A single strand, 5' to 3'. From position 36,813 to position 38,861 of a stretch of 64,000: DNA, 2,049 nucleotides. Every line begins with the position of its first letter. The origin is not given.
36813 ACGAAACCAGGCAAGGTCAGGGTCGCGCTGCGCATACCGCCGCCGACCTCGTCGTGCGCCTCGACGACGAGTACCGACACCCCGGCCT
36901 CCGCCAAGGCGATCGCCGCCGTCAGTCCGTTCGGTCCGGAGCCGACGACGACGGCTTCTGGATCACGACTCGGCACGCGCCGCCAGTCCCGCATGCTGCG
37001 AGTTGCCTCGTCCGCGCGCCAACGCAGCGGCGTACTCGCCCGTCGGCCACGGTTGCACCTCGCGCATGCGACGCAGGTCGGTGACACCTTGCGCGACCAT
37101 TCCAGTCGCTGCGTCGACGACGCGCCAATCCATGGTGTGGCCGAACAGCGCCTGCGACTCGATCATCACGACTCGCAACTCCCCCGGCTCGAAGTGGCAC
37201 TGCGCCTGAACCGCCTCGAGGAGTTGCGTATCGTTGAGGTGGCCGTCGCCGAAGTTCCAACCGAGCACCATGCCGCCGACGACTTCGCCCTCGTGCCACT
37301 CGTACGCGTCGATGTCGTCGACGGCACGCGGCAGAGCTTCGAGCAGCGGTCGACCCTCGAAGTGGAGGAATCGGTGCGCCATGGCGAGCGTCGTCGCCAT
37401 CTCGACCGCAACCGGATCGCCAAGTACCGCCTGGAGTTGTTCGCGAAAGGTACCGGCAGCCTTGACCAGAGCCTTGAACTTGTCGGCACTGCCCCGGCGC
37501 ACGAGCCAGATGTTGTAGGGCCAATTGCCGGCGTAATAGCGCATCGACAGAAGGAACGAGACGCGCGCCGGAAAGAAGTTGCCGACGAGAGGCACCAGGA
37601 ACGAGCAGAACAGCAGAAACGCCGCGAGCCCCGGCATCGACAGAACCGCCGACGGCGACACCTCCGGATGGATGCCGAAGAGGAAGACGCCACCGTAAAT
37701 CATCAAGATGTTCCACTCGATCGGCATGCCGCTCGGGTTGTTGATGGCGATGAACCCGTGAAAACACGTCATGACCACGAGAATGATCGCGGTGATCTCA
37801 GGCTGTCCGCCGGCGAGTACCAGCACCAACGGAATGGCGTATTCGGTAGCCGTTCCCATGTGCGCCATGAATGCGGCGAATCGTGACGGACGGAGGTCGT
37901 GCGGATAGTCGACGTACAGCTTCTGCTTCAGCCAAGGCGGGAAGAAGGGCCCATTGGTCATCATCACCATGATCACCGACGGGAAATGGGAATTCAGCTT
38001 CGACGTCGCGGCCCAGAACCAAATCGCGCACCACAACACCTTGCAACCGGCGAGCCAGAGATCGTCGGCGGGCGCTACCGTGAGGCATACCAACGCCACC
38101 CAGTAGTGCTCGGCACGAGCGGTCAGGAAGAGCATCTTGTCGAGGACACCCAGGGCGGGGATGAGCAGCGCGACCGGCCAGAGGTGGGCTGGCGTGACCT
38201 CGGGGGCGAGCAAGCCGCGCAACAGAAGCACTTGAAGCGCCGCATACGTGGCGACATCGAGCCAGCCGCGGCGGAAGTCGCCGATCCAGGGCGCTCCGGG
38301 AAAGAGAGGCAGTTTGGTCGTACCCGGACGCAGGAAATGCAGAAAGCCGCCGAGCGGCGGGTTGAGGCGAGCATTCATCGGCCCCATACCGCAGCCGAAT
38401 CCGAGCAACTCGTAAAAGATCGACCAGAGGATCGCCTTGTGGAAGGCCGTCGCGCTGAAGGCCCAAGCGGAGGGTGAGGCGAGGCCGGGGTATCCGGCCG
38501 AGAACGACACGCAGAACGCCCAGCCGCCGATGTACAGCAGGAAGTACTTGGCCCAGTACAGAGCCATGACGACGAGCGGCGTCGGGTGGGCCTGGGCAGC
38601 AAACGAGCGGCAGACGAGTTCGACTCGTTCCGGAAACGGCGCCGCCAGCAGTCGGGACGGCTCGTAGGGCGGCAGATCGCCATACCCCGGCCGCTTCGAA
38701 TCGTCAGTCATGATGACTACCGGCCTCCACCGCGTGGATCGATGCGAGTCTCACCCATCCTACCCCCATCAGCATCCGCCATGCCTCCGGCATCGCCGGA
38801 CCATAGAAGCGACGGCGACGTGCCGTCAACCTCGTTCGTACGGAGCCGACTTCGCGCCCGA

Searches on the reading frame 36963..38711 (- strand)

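Call 74: search_protein_families(library=pfam, proteins=[window:36963-38711:-], max_evalue=0.00001)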
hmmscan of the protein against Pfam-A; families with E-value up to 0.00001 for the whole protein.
window:36963-38711:- (582 aa): 1 family
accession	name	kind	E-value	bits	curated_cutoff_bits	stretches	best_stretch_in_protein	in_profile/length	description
PF12077.13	DUF3556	-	1.7e-152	509.3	28.5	1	12-559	7-567/573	Transmembrane protein of unknown function (DUF3556)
